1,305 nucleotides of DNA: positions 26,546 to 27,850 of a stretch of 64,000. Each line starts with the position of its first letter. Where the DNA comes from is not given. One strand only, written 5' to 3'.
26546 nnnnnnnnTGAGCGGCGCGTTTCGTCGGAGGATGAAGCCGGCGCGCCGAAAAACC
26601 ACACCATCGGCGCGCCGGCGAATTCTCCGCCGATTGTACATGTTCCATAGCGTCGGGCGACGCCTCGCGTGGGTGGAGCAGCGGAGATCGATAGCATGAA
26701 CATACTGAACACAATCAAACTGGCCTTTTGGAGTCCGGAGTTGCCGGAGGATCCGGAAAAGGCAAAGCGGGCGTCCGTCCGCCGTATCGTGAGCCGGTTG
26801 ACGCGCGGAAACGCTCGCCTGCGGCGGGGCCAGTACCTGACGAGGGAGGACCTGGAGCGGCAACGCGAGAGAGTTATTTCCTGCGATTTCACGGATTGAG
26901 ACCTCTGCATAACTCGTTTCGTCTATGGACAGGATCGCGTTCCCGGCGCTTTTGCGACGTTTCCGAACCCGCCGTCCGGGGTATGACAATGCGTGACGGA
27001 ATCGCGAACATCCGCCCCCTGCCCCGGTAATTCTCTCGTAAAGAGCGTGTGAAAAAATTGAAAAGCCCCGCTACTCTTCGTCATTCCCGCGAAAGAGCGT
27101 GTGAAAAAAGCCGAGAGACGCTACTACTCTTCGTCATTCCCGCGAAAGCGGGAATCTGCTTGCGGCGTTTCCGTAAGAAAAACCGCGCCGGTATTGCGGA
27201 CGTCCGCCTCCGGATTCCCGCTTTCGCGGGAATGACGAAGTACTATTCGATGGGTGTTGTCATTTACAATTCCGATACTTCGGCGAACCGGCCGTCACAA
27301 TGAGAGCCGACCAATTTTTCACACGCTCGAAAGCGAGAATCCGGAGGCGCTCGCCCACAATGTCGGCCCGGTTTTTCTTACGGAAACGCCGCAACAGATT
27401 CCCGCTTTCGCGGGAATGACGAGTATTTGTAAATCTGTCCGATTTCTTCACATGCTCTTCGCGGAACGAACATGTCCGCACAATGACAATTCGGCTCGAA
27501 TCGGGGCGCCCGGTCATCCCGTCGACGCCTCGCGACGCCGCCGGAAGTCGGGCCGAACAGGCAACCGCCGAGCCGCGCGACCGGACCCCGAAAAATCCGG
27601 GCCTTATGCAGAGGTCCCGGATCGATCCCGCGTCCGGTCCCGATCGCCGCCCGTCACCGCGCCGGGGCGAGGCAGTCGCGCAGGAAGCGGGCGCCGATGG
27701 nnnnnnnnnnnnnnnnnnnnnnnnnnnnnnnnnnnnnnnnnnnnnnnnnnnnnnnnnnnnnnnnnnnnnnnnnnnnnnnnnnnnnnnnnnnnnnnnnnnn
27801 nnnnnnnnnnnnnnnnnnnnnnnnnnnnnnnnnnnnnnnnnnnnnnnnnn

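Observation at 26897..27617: MITE-like element with defined termini and target-site duplication whose cargo is an array of palindromic REP units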

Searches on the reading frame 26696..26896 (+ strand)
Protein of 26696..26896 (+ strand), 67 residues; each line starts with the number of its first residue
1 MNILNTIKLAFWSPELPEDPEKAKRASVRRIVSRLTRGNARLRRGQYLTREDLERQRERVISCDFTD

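Call 24: search_protein_families(library=pfam, proteins=[window:26696-26896:+], max_evalue=0.01)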
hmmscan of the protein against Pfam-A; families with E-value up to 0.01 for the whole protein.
window:26696-26896:+ (67 aa): 0 families

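Call 25: find_homologous_proteins(query=window:26696-26896:+, max_evalue=0.001)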
Query window:26696-26896:+ (67 aa): 9 proteins with E <= 0.001 among 11 candidates.
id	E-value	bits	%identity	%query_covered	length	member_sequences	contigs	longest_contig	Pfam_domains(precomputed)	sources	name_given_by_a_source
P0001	4.8e-32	126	90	100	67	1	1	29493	-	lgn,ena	-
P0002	4.1e-30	120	90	100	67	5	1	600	-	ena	-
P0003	3.9e-27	110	82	97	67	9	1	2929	-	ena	-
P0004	1.6e-25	105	77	97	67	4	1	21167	-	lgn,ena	-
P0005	3.0e-25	104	77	97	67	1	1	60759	-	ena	-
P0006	3.9e-25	104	76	100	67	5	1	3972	-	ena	-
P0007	4.0e-25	104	75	97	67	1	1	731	-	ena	-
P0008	1.8e-24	102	75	97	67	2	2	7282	-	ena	-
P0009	6.9e-24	100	74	97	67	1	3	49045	-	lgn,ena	-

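Call 26: find_encoding_contigs(protein=P0005, flank=10000, max_places=4)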
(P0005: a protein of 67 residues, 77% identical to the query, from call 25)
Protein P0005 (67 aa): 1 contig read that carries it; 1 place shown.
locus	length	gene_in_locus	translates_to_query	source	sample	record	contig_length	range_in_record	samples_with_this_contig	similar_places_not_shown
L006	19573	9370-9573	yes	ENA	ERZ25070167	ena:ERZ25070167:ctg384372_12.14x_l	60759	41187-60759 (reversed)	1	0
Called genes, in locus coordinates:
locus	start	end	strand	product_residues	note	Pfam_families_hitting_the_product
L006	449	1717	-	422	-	PF04348:LppC, PF13458:Peripla_BP_6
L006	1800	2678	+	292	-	PF00590:TP_methylase, PF23016:RsmI_C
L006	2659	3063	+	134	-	PF02021:UPF0102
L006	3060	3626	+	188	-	PF04972:BON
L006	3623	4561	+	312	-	PF02951:GSH-S_N, PF02955:GSH-S_ATP, PF14398:ATPgrasp_YheCD (weak), PF08443:RimK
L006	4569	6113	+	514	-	PF13541:ChlI, PF00158:Sigma54_activat (faint), PF01078:Mg_chelatase, PF07728:AAA_5 (weak), PF00493:MCM (weak), PF13335:Mg_chelatase_C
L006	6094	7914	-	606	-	PF01336:tRNA_anti-codon, PF00152:tRNA-synt_2, PF02938:GAD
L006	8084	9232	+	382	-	PF08450:SGL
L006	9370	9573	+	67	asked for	-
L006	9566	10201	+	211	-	-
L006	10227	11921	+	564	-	PF00749:tRNA-synt_1c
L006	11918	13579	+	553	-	PF02771:Acyl-CoA_dh_N, PF02770:Acyl-CoA_dh_M, PF00441:Acyl-CoA_dh_1, PF08028:Acyl-CoA_dh_2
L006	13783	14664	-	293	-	PF17284:Spermine_synt_N, PF01564:Spermine_synth, PF08242:Methyltransf_12 (faint)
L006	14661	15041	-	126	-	PF02675:AdoMet_dc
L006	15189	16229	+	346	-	PF01717:Meth_synt_2, PF08267:Meth_synt_1 (weak), PF01208:URO-D (weak)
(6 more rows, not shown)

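Call 27: find_encoding_contigs(protein=P0009, flank=10000, max_places=4)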
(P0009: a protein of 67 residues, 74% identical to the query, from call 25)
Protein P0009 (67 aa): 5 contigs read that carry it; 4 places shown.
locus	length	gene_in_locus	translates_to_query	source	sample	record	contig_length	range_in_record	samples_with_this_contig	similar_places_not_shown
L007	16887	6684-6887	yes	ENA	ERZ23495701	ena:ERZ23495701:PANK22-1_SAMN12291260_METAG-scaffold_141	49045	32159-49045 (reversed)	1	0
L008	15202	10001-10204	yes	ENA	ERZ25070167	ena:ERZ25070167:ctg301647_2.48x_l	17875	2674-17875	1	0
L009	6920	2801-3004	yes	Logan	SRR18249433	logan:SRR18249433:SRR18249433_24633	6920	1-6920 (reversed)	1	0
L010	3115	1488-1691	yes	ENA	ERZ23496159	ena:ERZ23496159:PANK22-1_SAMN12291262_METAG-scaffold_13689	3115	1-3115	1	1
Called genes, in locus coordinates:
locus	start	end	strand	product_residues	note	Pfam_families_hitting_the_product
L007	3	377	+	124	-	?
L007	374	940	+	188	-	PF04972:BON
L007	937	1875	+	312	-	PF02951:GSH-S_N, PF02955:GSH-S_ATP, PF14398:ATPgrasp_YheCD (weak), PF08443:RimK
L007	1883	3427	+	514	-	PF13541:ChlI, PF00158:Sigma54_activat (faint), PF01078:Mg_chelatase, PF07728:AAA_5 (weak), PF00493:MCM (weak), PF13335:Mg_chelatase_C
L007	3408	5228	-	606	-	PF01336:tRNA_anti-codon, PF00152:tRNA-synt_2, PF02938:GAD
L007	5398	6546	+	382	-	PF08450:SGL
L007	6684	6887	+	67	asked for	-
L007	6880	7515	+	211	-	-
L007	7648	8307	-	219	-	PF02230:Abhydrolase_2, PF00561:Abhydrolase_1 (faint), PF12146:Hydrolase_4 (faint), PF01738:DLH, PF00326:Peptidase_S9 (weak)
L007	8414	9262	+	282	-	PF00749:tRNA-synt_1c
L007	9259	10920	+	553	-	PF02771:Acyl-CoA_dh_N, PF02770:Acyl-CoA_dh_M, PF00441:Acyl-CoA_dh_1, PF08028:Acyl-CoA_dh_2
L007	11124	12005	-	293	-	PF17284:Spermine_synt_N, PF01564:Spermine_synth, PF08242:Methyltransf_12 (faint)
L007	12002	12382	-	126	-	PF02675:AdoMet_dc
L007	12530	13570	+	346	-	PF01717:Meth_synt_2, PF01208:URO-D (weak)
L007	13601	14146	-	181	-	-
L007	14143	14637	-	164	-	-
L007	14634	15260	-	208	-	-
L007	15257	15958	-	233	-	PF01618:MotA_ExbB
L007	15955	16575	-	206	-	-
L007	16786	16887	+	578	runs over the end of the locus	PF01011:PQQ, PF13360:PQQ_2, PF13570:Beta-prop_ACSF4 (faint), PF01011:PQQ, PF13360:PQQ_2 (weak)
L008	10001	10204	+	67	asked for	-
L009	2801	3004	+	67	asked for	-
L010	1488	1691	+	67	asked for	-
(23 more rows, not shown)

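Call 28: find_encoding_contigs(protein=P0004, flank=10000, max_places=4)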
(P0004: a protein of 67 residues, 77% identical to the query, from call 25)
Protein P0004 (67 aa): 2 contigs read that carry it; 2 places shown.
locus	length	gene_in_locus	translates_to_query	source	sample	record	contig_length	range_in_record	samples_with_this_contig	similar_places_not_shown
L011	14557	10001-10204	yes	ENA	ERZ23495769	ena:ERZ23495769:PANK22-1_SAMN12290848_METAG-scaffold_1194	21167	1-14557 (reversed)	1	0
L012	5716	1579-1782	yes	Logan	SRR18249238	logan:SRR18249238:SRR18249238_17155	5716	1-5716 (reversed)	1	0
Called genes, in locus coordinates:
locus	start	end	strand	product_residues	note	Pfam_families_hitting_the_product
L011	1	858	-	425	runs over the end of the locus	PF02463:SMC_N (faint), PF13304:AAA_21, PF13175:AAA_15 (weak)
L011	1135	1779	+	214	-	-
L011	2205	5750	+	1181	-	PF08471:Ribonuc_red_2_N, PF02867:Ribonuc_red_lgC, PF20772:TACO1_YebC_N (weak), PF02867:Ribonuc_red_lgC, PF12637:TSCPD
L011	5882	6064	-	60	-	-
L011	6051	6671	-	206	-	PF19865:DUF6338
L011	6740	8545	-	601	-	PF01336:tRNA_anti-codon, PF00152:tRNA-synt_2, PF02938:GAD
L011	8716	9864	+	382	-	PF08450:SGL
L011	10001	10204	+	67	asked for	-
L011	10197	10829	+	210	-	-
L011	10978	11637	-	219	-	PF02230:Abhydrolase_2, PF00561:Abhydrolase_1 (faint), PF12146:Hydrolase_4 (faint), PF01738:DLH, PF00326:Peptidase_S9 (weak)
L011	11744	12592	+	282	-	PF00749:tRNA-synt_1c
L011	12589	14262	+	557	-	PF02771:Acyl-CoA_dh_N, PF02770:Acyl-CoA_dh_M, PF00441:Acyl-CoA_dh_1, PF08028:Acyl-CoA_dh_2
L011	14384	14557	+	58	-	?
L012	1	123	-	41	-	?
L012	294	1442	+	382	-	PF08450:SGL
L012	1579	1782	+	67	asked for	-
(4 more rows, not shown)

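Call 33: find_encoding_contigs(protein=P0003, flank=10000, max_places=4)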
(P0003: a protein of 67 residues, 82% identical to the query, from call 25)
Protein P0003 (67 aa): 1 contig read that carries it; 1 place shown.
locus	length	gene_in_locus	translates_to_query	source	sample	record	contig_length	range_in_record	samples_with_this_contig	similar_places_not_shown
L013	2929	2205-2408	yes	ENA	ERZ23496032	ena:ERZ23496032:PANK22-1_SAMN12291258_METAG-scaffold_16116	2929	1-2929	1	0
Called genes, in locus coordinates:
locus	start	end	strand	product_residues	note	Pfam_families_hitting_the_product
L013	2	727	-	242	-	?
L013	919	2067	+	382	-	PF08450:SGL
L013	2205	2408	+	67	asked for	-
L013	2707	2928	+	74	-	?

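Call 34: find_encoding_contigs(protein=P0002, flank=10000, max_places=4)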
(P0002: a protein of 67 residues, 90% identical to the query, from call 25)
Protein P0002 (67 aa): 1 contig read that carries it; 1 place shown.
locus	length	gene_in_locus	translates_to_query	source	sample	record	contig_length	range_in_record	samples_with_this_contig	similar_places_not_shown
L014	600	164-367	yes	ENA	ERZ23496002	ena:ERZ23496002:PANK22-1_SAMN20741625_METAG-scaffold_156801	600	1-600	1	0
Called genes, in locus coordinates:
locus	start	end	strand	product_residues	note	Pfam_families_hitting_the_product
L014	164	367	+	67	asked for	-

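Call 48: list_cluster_members(proteins=[window:26696-26896:+, window:25408-26553:+, window:27657-28313:-])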
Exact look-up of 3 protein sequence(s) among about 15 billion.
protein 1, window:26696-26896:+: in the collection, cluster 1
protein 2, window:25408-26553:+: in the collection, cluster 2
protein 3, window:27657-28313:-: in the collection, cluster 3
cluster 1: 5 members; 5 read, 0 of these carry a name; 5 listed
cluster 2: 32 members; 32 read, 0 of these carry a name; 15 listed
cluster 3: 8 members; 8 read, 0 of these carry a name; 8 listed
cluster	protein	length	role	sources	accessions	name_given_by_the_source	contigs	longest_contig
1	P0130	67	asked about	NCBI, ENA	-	-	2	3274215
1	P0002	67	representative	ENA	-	-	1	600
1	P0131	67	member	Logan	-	-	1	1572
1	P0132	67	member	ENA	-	-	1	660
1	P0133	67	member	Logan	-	-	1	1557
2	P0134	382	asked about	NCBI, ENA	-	-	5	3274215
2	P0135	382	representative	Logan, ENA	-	-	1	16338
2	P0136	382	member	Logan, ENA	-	-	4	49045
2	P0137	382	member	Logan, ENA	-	-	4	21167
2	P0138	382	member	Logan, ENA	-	-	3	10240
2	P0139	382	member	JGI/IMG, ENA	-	-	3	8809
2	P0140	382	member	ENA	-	-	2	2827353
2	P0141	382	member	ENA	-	-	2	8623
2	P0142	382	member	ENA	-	-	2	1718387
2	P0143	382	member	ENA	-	-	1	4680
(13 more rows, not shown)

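Call 86: find_encoding_contigs(protein=P0140, flank=10000, max_places=3)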
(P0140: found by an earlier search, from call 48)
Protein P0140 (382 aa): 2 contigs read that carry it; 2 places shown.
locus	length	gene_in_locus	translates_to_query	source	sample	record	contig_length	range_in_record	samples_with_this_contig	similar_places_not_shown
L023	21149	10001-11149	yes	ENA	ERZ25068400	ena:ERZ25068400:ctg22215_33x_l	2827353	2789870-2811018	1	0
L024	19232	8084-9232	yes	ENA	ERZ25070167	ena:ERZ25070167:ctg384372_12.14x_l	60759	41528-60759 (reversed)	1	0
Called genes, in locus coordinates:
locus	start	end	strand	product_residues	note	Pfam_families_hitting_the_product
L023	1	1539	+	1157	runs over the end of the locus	PF01558:POR, PF20169:DUF6537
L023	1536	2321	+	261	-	PF00106:adh_short, PF08659:KR, PF13561:adh_short_C2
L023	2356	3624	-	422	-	PF04348:LppC, PF13458:Peripla_BP_6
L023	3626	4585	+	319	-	PF00590:TP_methylase, PF23016:RsmI_C (weak)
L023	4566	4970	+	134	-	PF02021:UPF0102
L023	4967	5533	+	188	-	PF04972:BON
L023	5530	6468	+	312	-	PF02951:GSH-S_N, PF02955:GSH-S_ATP, PF14398:ATPgrasp_YheCD (weak), PF08443:RimK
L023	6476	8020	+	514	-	PF13541:ChlI, PF00158:Sigma54_activat (faint), PF01078:Mg_chelatase, PF07728:AAA_5 (weak), PF00493:MCM (weak), PF13335:Mg_chelatase_C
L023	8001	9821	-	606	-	PF01336:tRNA_anti-codon, PF00152:tRNA-synt_2, PF02938:GAD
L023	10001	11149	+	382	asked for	PF08450:SGL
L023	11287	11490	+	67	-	-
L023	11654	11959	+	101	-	-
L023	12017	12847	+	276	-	PF13340:DUF4096, PF01609:DDE_Tnp_1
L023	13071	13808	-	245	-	-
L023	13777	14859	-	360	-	PF00145:DNA_methylase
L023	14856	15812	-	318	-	PF12760:Zn_ribbon_IS1595, PF12762:DDE_Tnp_IS1595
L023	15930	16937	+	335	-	PF05598:DUF772, PF01609:DDE_Tnp_1, PF13359:DDE_Tnp_4 (weak), PF13751:DDE_Tnp_1_6 (weak)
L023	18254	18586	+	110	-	PF07045:DUF1330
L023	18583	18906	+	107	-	PF02798:GST_N, PF13417:GST_N_3, PF13409:GST_N_2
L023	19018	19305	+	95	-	PF00043:GST_C (weak)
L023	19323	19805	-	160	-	PF13441:Gly-zipper_YMGG (weak)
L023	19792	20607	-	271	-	-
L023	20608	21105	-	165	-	-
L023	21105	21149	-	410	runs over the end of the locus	-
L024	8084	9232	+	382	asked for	PF08450:SGL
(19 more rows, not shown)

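Call 96: search_dna_similar(query=L023:15930-16937:+, collection=plasmids, mode=protein, max_rows=25)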
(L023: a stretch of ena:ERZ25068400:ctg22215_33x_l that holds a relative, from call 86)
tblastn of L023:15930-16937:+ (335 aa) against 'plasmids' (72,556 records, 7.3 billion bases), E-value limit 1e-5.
The search stops at 5000 records and this limit was reached: more records match than are counted here, and every count below describes the 5000 best-scoring records only.
Records with a match: at least 5000; places in all: 7954; records where one place covers at least 80% of the query: 4997.
Best place of each record, by identity: 60-80% 1; <60% 4999.
By first word of the organism name: Klebsiella 2446; Escherichia 1281; Enterobacter 547; Citrobacter 275; Salmonella 154; Raoultella 65; Serratia 26; Aeromonas 25; Acinetobacter 24; Shigella 18; and 44 more.
By predicted mobility (MOB-suite, as given by PLSDB): conjugative 3427; non-mobilizable 992; mobilizable 581.
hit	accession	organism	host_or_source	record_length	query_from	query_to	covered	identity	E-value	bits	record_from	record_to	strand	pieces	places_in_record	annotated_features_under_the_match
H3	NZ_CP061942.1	Marinomonas algicola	Ulva pertusa (algae),microorganism ...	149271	1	328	98%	68.3%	2e-121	391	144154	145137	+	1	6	IS5 family transposase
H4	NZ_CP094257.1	Acinetobacter indicus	mixed culture,chicken fecal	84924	20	328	92%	37.3%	3e-47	178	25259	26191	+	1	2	IS5 family transposase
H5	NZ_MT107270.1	Acinetobacter sp.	-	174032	20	328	92%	37.3%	3e-47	178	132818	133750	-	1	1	IS5 family transposase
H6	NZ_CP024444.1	Moraxella osloensis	Homo sapiens,single cell,skin swab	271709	20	328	92%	37.3%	2e-46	175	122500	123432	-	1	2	IS5-like element ISAba23 family transposase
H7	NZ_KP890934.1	Acinetobacter baumannii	-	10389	20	328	92%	37.3%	3e-46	175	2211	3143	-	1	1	IS5-like element ISAba23 family transposase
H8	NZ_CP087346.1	Acinetobacter baumannii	Homo sapiens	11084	20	328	92%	37.3%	3e-46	175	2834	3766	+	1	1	IS5-like element ISAba23 family transposase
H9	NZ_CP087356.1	Acinetobacter baumannii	Homo sapiens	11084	20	328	92%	37.3%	3e-46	175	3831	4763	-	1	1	IS5-like element ISAba23 family transposase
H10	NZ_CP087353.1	Acinetobacter baumannii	Homo sapiens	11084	20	328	92%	37.3%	3e-46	175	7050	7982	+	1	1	IS5-like element ISAba23 family transposase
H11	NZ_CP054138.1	Acinetobacter pittii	faeces,dog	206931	20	328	92%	37.3%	3e-46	175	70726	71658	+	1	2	IS5-like element ISAba23 family transposase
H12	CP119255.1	Acinetobacter johnsonii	Homo sapiens,blood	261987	20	328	92%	37.3%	3e-46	175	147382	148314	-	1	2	IS5-like element ISAba23 family transposase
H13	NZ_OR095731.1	Acinetobacter pittii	-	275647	20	328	92%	37.3%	3e-46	175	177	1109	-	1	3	IS5-like element ISAba23 family transposase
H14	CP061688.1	Acinetobacter seifertii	Homo sapiens,blood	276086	20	328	92%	37.3%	3e-46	175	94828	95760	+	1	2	IS5-like element ISAba23 family transposase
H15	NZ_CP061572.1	Acinetobacter seifertii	Homo sapiens,blood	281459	20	328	92%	37.3%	3e-46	175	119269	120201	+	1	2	IS5-like element ISAba23 family transposase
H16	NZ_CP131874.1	Acinetobacter pittii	-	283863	20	328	92%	37.3%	3e-46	175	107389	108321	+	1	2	IS5-like element ISAba23 family transposase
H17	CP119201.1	Acinetobacter johnsonii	Homo sapiens,blood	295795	20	328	92%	37.3%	3e-46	175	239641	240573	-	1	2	IS5-like element ISAba23 family transposase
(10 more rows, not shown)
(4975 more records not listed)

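Call 97: get_annotated_region(hit=H3, flank=700)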
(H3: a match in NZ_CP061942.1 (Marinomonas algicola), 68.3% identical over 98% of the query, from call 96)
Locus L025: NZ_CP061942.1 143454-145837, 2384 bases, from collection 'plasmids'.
description: Marinomonas algicola strain SM1966 plasmid punamed1, complete sequence
organism: Marinomonas algicola (NCBI taxid 2773454)
taxonomy: Bacteria; Pseudomonadota; Gammaproteobacteria; Oceanospirillales; Oceanospirillaceae; Marinomonas; Marinomonas algicola
host: -; source: Ulva pertusa (algae),microorganism culture; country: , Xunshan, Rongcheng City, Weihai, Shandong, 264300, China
typing (MOB-suite, as given by PLSDB): non-mobilizable
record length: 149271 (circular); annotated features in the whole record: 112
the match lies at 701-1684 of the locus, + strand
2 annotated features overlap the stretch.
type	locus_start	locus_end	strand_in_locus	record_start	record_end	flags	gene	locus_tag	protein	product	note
CDS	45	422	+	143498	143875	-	-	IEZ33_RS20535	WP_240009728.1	transposase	GO:0006313 - DNA transposition [Evidence IEA]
CDS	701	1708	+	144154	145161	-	-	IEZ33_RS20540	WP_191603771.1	IS5 family transposase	-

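Call 105: search_protein_families(library=ncbifam, proteins=[L023:15930-16937:+, L025:701-1708:+], max_evalue=0.00001)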
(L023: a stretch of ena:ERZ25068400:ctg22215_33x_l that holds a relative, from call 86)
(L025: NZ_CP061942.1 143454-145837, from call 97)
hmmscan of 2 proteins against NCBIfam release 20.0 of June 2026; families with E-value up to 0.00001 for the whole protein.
L023:15930-16937:+ (335 aa): 7 families
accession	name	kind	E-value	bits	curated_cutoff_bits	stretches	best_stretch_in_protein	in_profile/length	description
NF033581.1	transpos_IS5_4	equivalog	2.2e-64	217.6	140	1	26-316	2-284/285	IS5 family transposase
NF033551.1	transpos_IS1182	equivalog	1.2e-43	149.7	270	3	8-170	6-166/488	IS1182 family transposase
NF033593.1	transpos_ISNCY_1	equivalog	3.9e-22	78.6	325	2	26-151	23-142/444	ISNCY family transposase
NF033578.1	transpos_IS5_1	equivalog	2.3e-19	69.9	275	2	24-151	17-146/419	IS5 family transposase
NF033580.1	transpos_IS5_3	equivalog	2.4e-18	66.6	110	1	99-302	55-243/258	IS5 family transposase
NF033520.1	transpos_IS982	equivalog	1e-09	38.3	130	1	138-295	70-220/243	IS982 family transposase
NF033539.1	transpos_IS1380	equivalog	1.9e-08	33.3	180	1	51-141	41-131/419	IS1380 family transposase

L025:701-1708:+ (335 aa): 8 families
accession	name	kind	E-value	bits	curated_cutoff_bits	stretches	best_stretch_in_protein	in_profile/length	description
NF033581.1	transpos_IS5_4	equivalog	6.9e-69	232.3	140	1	27-316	3-284/285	IS5 family transposase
NF033551.1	transpos_IS1182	equivalog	9.3e-43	146.8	270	3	29-154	27-151/488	IS1182 family transposase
NF033593.1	transpos_ISNCY_1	equivalog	3.9e-24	85.1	325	2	179-318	291-441/444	ISNCY family transposase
NF033578.1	transpos_IS5_1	equivalog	2.7e-18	66.3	275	1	31-150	24-145/419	IS5 family transposase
NF033580.1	transpos_IS5_3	equivalog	3e-16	59.7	110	1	98-263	54-207/258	IS5 family transposase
NF033520.1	transpos_IS982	equivalog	9.4e-13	48.3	130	1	120-296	53-221/243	IS982 family transposase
NF033539.1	transpos_IS1380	equivalog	4e-09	35.6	180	0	35-152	24-143/419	IS1380 family transposase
NF033579.1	transpos_IS5_2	equivalog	4.6e-06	26.3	140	0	172-280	126-236/289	IS5 family transposase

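Call 113: search_protein_families(library=padloc, proteins=[L007:6880-7512:+, window:26696-26896:+, L023:13071-13805:-, L023:13777-14856:-], max_evalue=0.001)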
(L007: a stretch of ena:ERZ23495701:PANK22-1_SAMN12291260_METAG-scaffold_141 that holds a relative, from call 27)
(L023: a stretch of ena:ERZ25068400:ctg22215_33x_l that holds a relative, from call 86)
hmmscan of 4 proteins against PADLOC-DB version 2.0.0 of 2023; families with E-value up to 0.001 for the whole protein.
L007:6880-7512:+ (211 aa): 0 families

window:26696-26896:+ (67 aa): 0 families

L023:13071-13805:- (244 aa): 0 families

L023:13777-14856:- (359 aa): 61 families (the best 25 are shown)
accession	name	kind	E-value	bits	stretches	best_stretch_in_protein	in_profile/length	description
PDLC03272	MTase_II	-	1.1e-88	296.1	1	53-355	71-393/407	Type II methyltransferase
PDLC03378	MTase_II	-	2.3e-59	199.4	2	59-217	5-168/344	Type II methyltransferase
PDLC02653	DrmMII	-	9.1e-59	197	1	56-349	4-310/333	DrmMII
PDLC03361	MTase_II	-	3.7e-55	185.5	1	44-351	76-436/455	Type II methyltransferase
PDLC03242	MTase_II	-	1.4e-53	180.3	1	55-345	99-392/409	Type II methyltransferase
PDLC03217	MTase_II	-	4e-53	178.9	2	58-214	386-542/703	Type II methyltransferase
PDLC03234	MTase_II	-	1.2e-48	164.3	2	58-218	6-176/375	Type II methyltransferase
PDLC00026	DruM2|DruM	-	3.4e-47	159.6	1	59-354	7-320/336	DNA cytosine methylase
PDLC00033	DruM2|DruM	-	6.9e-47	158.5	2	57-224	22-198/368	DNA cytosine methylase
PDLC03716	oMTase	-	1.3e-46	157.4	1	58-351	40-338/349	orphan methyltransferase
PDLC00034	DruM2|DruM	-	2.8e-44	149.4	2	58-217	9-187/457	DNA cytosine methylase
PDLC03326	MTase_II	-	3e-44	149.8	2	58-227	6-186/412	Type II methyltransferase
PDLC03269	MTase_II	-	4.5e-40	136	2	58-218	5-167/437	Type II methyltransferase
PDLC00027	DruM2|DruM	-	4e-37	126.4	1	59-215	14-170/361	DNA cytosine methylase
PDLC03220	MTase_II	-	6.4e-36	122.1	2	58-217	13-186/525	Type II methyltransferase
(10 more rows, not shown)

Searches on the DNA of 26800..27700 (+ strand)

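Call 15: search_dna_similar(query=window:26880-27640:+, collection=plasmids, mode=distant, max_rows=30)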
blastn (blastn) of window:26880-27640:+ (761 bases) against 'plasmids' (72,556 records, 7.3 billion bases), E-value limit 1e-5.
Records with a match: 2; places in all: 3; records where one place covers at least 80% of the query: 0.
Best place of each record, by identity: >=99% 2.
By first word of the organism name: Neisseria 2.
By predicted mobility (MOB-suite, as given by PLSDB): non-mobilizable 2.
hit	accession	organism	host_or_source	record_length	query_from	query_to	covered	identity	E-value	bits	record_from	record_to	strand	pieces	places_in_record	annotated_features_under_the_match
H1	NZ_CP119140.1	Neisseria gonorrhoeae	Homo sapiens,whole organism,blood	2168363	330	362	4%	100.0%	3e-6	61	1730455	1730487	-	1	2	none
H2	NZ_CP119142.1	Neisseria gonorrhoeae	Homo sapiens,whole organism,synovial ...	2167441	331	362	4%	100.0%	9e-6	59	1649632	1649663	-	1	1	none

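Call 78: search_rna_families(source=window, start=26800, end=27700, threshold=evalue, max_evalue=1)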
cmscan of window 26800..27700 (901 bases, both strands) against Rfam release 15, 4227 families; matches with E-value up to 1: 3.
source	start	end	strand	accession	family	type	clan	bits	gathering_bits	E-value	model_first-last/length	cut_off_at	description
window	27373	27441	-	RF02748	FtrB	Gene; sRNA;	-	23.2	66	0.3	1-115/115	no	Francisella sRNA B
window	27178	27233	-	RF01394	isrK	Gene; sRNA;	-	19.3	50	0.12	1-77/77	no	isrK Hfq binding RNA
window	27530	27577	-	RF01989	SECIS_3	Cis-reg;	-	19.1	63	0.25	7-55/59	no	Selenocysteine insertion sequence 3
